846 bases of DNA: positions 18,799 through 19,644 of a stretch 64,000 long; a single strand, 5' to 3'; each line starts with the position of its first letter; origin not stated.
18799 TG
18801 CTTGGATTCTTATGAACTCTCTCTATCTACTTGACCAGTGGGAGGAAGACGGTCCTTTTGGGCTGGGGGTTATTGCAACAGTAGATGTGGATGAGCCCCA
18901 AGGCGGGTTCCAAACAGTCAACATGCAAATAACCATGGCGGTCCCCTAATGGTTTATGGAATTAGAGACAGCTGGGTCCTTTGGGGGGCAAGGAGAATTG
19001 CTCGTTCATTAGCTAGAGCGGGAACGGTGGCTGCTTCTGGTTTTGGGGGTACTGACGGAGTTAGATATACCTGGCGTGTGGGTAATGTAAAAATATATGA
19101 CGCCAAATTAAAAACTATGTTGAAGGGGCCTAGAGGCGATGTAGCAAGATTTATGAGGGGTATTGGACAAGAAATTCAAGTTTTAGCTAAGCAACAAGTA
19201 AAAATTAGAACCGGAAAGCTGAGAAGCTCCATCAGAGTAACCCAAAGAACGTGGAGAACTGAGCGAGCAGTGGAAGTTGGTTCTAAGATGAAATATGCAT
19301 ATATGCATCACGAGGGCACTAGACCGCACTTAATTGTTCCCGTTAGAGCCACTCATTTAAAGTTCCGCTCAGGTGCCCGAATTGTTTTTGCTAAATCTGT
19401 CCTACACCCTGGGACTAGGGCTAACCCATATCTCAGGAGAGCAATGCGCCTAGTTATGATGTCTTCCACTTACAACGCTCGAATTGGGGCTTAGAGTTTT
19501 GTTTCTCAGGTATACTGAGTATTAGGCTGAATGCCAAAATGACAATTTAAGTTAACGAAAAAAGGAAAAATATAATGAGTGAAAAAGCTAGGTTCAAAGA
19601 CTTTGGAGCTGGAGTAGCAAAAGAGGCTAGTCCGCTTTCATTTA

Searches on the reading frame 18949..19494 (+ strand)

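Call 6: search_protein_families(library=pfam, proteins=[window:18949-19494:+], max_evalue=0.01)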
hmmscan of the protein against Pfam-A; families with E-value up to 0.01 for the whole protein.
window:18949-19494:+ (181 aa): 1 family
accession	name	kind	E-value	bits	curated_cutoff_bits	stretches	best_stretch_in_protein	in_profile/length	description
PF04883.17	HK97-gp10_like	-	1.3e-05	26.5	21.4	1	54-117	7-72/78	Bacteriophage HK97-gp10, putative tail-component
